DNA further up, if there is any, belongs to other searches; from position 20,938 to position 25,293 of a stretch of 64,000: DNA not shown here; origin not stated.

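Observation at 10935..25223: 14-kb operon coupling two ABC permease pairs (no ATPase) to two ~1300-aa exported proteins and an NHL/Yip1 membrane chimera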

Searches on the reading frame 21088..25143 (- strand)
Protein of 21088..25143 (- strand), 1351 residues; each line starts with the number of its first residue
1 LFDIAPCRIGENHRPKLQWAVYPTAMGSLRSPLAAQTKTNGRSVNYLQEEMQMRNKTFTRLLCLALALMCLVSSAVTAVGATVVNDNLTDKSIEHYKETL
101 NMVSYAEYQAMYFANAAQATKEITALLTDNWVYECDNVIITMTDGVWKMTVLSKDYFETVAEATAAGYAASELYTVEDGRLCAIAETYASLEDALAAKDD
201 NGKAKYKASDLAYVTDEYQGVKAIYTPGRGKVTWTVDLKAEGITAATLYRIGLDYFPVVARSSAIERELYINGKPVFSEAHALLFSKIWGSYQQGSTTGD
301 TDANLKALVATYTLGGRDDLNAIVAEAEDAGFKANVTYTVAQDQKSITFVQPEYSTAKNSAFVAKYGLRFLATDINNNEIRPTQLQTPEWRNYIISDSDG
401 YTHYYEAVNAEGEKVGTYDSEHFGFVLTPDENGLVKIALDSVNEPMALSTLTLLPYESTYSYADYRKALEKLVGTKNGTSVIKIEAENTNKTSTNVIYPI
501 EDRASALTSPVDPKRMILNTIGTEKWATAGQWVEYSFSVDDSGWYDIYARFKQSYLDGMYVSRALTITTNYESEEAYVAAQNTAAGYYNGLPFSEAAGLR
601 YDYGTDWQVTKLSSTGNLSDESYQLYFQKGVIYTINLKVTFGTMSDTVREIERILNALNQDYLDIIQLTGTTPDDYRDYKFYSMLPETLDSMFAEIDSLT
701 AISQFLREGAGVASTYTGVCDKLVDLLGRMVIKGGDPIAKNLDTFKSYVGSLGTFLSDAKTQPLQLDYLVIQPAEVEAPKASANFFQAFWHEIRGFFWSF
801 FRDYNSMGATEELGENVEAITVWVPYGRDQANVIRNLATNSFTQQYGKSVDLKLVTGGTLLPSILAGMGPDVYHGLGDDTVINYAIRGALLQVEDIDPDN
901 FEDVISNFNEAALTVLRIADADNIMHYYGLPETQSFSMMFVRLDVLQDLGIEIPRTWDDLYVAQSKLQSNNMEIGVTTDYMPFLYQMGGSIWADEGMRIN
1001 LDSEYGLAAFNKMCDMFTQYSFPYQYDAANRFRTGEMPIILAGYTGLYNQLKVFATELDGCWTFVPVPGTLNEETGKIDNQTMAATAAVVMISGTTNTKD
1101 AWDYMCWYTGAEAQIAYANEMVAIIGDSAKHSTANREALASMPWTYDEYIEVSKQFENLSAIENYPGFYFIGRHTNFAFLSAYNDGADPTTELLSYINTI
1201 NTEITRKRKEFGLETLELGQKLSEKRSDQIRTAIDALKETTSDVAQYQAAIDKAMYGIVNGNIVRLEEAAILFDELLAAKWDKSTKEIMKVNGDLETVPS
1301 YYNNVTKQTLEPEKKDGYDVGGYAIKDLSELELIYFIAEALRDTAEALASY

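Call 3: search_protein_families(library=pfam, proteins=[window:21088-25143:-], max_evalue=0.01)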
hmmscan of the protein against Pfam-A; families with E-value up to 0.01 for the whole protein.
window:21088-25143:- (1351 aa): 0 families

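Call 5: search_protein_families(library=ncbifam, proteins=[window:21088-25143:-], max_evalue=0.01)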
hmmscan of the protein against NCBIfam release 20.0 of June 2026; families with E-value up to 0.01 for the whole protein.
window:21088-25143:- (1351 aa): 0 families

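Call 15: search_solved_structures(query=window:21088-24993:-, max_evalue=1)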
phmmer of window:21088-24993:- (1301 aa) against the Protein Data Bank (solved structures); distinct sequences matched with E-value up to 1: 14.
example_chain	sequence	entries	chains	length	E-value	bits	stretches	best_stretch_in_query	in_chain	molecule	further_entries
5ci5_A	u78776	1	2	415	1.1e-05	26.7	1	760-972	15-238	Extracellular solute-binding protein family 1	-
9lff_A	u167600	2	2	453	0.0079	17.3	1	877-961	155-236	SN-glycerol-3-phophate ABC transporter, periplasmic SN-glycerol-3-phosphate-binding protei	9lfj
9vfj_D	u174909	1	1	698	0.01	16.9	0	616-712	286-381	Photosystem I reaction center subunit II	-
6hur_A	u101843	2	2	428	0.025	15.6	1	876-942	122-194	ABC transporter substrate-binding protein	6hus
8vqk_A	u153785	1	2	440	0.079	13.9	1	846-926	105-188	Putative ABC transporter periplasmic-binding protein YcjN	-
4r9f_A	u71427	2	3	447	0.12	13.4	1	808-917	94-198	MBP1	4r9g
8oh5_A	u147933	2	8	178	0.2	12.6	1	644-722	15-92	NAD-dependent formate dehydrogenase gamma subunit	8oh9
1y3n_A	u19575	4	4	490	0.25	12.3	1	816-934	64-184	AlgQ1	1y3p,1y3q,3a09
3vlu_A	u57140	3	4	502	0.26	12.2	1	816-934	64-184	AlgQ1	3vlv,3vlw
7eho_A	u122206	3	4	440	0.35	11.8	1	813-922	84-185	Chitin oligosaccharide binding protein NagB2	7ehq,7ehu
4azo_A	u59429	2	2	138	0.41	11.6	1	61-153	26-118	FATTY ACID-BINDING PROTEIN, EPIDERMAL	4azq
4azn_A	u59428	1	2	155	0.56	11.1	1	61-153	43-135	FATTY ACID-BINDING PROTEIN, EPIDERMAL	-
4azp_A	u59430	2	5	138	0.57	11.1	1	61-153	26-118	FATTY ACID-BINDING PROTEIN, EPIDERMAL | Fatty acid-binding protein 5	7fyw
7ehp_A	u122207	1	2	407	0.67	10.9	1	814-919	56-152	chitin oligosaccahride binding protein NagB1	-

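Call 20: find_homologous_proteins(query=window:21088-24993:-, max_evalue=0.00001)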
Query window:21088-24993:- (1301 aa): 183 proteins with E <= 0.00001 among 8000 candidates; the best 120 are listed.
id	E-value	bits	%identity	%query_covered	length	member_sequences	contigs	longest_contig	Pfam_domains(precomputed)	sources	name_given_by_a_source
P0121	0.0e+0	2923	99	100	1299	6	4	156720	-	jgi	-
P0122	0.0e+0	2102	71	100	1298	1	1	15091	-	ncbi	-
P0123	0.0e+0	2072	70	100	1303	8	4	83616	-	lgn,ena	-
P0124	0.0e+0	1972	67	100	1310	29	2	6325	PF01547.31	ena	-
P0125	0.0e+0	1957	67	100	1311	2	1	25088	-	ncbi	-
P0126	0.0e+0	1950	67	100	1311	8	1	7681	PF01547.31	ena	-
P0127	0.0e+0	1944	66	100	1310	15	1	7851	PF01547.31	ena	-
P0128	0.0e+0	1940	66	100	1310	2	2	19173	-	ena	-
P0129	0.0e+0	1930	66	100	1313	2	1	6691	PF01547.31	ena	-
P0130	0.0e+0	1927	66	100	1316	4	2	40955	PF13416.12,PF01547.31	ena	-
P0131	0.0e+0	1924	66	100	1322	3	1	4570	-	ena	-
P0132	0.0e+0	1919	66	100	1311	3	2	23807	PF01547.31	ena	-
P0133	0.0e+0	1911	66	100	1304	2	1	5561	PF01547.31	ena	-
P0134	0.0e+0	1906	66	100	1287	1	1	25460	PF01547.31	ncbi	-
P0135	0.0e+0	1904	65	100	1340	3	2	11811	PF01547.31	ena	-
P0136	0.0e+0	1900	66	97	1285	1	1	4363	PF01547.31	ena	-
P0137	0.0e+0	1889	66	100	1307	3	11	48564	PF01547.31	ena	-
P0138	0.0e+0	1881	66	100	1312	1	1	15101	PF01547.31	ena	-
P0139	0.0e+0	1880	66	100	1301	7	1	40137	PF01547.31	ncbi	-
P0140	0.0e+0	1877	65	100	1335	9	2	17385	PF13416.12,PF01547.31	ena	-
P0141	0.0e+0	1876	66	100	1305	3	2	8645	PF01547.31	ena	-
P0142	0.0e+0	1874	66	100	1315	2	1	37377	PF01547.31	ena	-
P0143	0.0e+0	1871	65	100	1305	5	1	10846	PF01547.31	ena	-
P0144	0.0e+0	1870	65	100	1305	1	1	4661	PF01547.31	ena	-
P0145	0.0e+0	1864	65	100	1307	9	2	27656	PF13416.12,PF01547.31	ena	-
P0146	0.0e+0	1860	64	100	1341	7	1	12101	PF13416.12,PF01547.31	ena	-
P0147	0.0e+0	1859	65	100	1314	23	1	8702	PF13416.12,PF01547.31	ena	-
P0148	0.0e+0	1859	65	100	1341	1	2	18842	PF13416.12,PF01547.31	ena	-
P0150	0.0e+0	1841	64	100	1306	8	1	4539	PF13416.12,PF01547.31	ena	-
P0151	0.0e+0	1841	64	100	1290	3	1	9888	PF13416.12,PF01547.31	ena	-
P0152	0.0e+0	1836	64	100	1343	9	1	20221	PF13416.12,PF01547.31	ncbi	-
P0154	0.0e+0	1828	63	100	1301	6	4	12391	PF13416.12,PF01547.31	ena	-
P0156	0.0e+0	1818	63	100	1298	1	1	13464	PF13416.12,PF01547.31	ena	-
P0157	0.0e+0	1815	65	100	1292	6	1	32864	PF01547.31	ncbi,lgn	-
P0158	0.0e+0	1813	63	100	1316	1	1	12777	PF13416.12,PF01547.31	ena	-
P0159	0.0e+0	1813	63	100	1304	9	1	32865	PF13416.12,PF01547.31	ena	-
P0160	0.0e+0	1807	63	100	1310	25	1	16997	PF13416.12,PF01547.31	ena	-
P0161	0.0e+0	1806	63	100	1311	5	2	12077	PF13416.12,PF01547.31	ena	-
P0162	0.0e+0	1806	63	100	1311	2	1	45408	PF13416.12,PF01547.31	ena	-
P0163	0.0e+0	1797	63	100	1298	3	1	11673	PF01547.31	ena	-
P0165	0.0e+0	1794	62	100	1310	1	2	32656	PF13416.12,PF01547.31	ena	-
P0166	0.0e+0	1791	62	100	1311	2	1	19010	PF01547.31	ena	-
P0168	0.0e+0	1778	64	100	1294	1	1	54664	PF01547.31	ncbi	-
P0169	0.0e+0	1754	62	100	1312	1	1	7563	PF13416.12,PF01547.31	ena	-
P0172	0.0e+0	1741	63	100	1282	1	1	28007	PF13416.12,PF01547.31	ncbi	-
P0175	0.0e+0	1704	61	100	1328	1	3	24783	PF13416.12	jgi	-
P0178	0.0e+0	1684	61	100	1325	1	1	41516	PF13416.12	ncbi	-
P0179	0.0e+0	1681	60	100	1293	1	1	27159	PF01547.31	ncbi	-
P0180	0.0e+0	1658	60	100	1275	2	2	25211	PF13416.12,PF01547.31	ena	-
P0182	0.0e+0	1656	61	100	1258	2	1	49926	PF01547.31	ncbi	-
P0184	0.0e+0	1639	59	100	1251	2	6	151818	PF01547.31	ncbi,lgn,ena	-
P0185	0.0e+0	1632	60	100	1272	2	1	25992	PF13416.12,PF01547.31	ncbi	-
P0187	0.0e+0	1593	65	87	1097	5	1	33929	PF13416.12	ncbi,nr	ncbi:MAG: extracellular solute-binding protein [Clostridia bacterium]|nr:extracellular solute-bindin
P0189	0.0e+0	1480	56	94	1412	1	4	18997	PF01547.31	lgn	-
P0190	0.0e+0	1468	55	100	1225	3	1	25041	PF13416.12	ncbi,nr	ncbi:MAG: hypothetical protein IJZ80_10355 [Clostridia bacterium]|nr:hypothetical protein [Clostridi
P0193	0.0e+0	1446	55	100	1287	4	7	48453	PF13416.12,PF01547.31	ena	-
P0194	0.0e+0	1444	55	100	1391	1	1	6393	PF13416.12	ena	-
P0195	0.0e+0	1444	55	99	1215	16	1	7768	PF13416.12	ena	-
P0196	0.0e+0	1441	55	100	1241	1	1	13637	PF13416.12,PF01547.31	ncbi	-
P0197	0.0e+0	1440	54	100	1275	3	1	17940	PF13416.12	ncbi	-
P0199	0.0e+0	1436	56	100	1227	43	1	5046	PF01547.31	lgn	-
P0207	0.0e+0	1420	55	99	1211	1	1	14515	PF13416.12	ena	-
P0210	0.0e+0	1418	55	100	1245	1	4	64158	PF13416.12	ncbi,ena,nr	ncbi:MAG: extracellular solute-binding protein [Clostridia bacterium]|nr:extracellular solute-bindin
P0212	0.0e+0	1415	54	100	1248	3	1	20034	PF13416.12,PF01547.31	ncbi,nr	ncbi:MAG: hypothetical protein IJX19_03800 [Clostridia bacterium]|nr:hypothetical protein [Clostridi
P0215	0.0e+0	1411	54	100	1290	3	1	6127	PF13416.12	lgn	-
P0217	0.0e+0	1406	53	100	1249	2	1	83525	PF13416.12,PF01547.31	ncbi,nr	ncbi:MAG: extracellular solute-binding protein [Clostridia bacterium]|nr:extracellular solute-bindin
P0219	0.0e+0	1404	54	100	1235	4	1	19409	PF13416.12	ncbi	-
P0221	0.0e+0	1392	53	100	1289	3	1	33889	PF13416.12,PF01547.31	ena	-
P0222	0.0e+0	1392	53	100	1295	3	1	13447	PF13416.12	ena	-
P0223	0.0e+0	1389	53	100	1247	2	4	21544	PF13416.12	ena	-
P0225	0.0e+0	1380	53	100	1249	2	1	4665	PF13416.12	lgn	-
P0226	0.0e+0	1377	53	100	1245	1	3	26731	PF13416.12,PF01547.31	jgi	-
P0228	0.0e+0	1372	52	100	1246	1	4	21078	PF13416.12,PF01547.31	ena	-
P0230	0.0e+0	1370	53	100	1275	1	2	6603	PF13416.12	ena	-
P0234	0.0e+0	1357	52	100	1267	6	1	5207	PF13416.12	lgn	-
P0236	0.0e+0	1351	52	100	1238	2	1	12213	PF13416.12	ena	-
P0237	0.0e+0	1349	52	100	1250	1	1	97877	PF13416.12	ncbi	-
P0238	0.0e+0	1345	51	100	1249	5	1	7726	PF13416.12,PF01547.31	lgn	-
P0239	0.0e+0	1337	52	100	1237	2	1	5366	PF13416.12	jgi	-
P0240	0.0e+0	1335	52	100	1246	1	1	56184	PF01547.31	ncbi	-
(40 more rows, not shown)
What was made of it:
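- On CUT1 ABC importer (TC 3.A.1.1): Homologues carry PF01547/PF13416 (call 20).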

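Call 25: search_solved_structures(query=A3, max_evalue=0.1)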
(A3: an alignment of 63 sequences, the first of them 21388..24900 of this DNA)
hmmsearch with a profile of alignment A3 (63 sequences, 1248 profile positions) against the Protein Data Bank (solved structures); distinct sequences matched with E-value up to 0.1: 8.
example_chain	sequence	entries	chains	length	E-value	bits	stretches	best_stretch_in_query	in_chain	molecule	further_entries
5ysb_A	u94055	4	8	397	1.7e-11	45.8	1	719-1020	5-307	Lin1841 protein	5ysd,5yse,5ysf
5ci5_A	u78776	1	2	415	3.2e-06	28.4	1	721-922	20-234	Extracellular solute-binding protein family 1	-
9xf5_A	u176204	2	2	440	1.6e-05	26.1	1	717-917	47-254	ABC transporter substrate-binding protein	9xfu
9vfj_D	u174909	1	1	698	1.6e-05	26.1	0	573-666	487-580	Photosystem I reaction center subunit II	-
6hur_A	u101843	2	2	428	7.9e-05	23.8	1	788-896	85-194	ABC transporter substrate-binding protein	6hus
9lff_A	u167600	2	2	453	0.012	16.5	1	788-902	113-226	SN-glycerol-3-phophate ABC transporter, periplasmic SN-glycerol-3-phosphate-binding protei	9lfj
1elj_A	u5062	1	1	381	0.026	15.4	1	726-1016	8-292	MALTODEXTRIN-BINDING PROTEIN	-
3uor_A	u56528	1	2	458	0.086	13.7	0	828-867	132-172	ABC transporter sugar binding protein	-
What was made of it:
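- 21088..24987 (-): g1: 1299-aa exported giant solute-binding protein. It has an N-terminal signal or anchor helix, ~560 aa of beta-rich domains, a helical bundle, a CUT1 oligosaccharide-binding fold (~715-1165), and a helical C-terminal tail specific to this clade. The profile matches the PDB binding protein 5ysb at E = 1.7e-11 (call 25).
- On CUT1 ABC importer (TC 3.A.1.1): The profile matches 5ysb at E = 1.7e-11 (call 25).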

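Call 39: search_protein_families(library=pfam, proteins=[window:21088-24993:-], max_evalue=10)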
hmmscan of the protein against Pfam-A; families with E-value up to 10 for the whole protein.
window:21088-24993:- (1301 aa): 1 family
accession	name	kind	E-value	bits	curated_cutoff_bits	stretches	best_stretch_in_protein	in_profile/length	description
PF01982.22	CTP-dep_RFKase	-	0.024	15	25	1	996-1090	9-101/121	Domain of unknown function DUF120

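Call 51: predict_structure(alignment_id=A3)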
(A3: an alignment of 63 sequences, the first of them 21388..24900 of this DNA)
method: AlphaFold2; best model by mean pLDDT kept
length: 1171 residues; sequences in the alignment: 63
mean_pLDDT: 83.0   pTM: 0.82
mean pLDDT of the five models: 83.0, 82.6, 82.0, 77.4, 76.3
residues with pLDDT >= 90: 418; 70-90: 593; 50-70: 132; < 50: 28
segments of 3 or more residues with pLDDT < 50: 1-3, 418-421, 428-430, 438-440, 442-444, 561-563, 974-977
pLDDT, mean of each block of 10 residues (from residue 1): 70 82 86 88 94 95 95 93 94 91 96 96 94 94 95 95 94 92 89 88 88 75 86 90 94 94 93 93 87 69 86 80 77 78 93 95 95 89 93 94 85 62 54 49 56 92 91 57 86 93 92 82 76 78 94 82 60 84 80 79 87 90 74 75 89 76 82 70 78 89 80 72 56 66 80 78 82 69 74 86 84 89 92 85 88 93 88 92 87 83 86 81 84 81 76 85 84 57 91 86 90 89 94 84 68 91 88 91 75 68 73 80 79 75 82 78 69 66
secondary structure, 60 per line:
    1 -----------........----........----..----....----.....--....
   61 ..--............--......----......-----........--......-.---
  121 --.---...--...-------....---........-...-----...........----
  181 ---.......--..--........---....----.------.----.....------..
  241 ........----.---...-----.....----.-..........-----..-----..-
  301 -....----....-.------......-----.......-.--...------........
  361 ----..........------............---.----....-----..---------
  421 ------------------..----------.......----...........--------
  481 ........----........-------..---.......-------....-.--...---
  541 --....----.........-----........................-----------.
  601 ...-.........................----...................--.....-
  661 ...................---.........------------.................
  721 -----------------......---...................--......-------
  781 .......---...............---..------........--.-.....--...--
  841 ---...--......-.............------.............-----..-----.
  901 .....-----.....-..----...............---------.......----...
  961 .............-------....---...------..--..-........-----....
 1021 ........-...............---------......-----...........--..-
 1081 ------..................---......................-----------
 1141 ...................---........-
elements in order (helices of 4 or more, strands of 3 or more residues): H12-19 H24-31 E42-45 E50-54 E57-62 E65-76 H79-84 E92-94 E100-107 H110-115 E132-134 E142-145 E149-156 E166-176 E184-190 H197-200 E201-204 E208-211 E228-232 H239-248 E257-259 E265-269 H276-285 E302-305 E310-313 E322-327 E333-339 E344-346 E353-360 E365-374 H381-392 E401-404 E451-457 E462-472 E481-488 H493-500 H513-517 E527-530 E543-546 E551-559 H565-588 H600-603 H605-629 H634-652 H655-659 H661-679 E683-691 H704-720 E738-743 H747-765 E768-773 H781-787 E791-796 H797-805 H817-824 H829-833 E836-838 E844-846 E849-854 E856-861 H862-868 H876-887 H900-905 H923-937 H947-953 E958-962 H963-973 E981-984 E988-990 E1004-1011 H1017-1028 H1030-1044 H1055-1059 H1065-1075 H1087-1104 H1108-1129 H1141-1159 H1163-1170
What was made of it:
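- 21088..24987 (-): The AF2 model has pLDDT 83 and pTM 0.82 (call 51).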
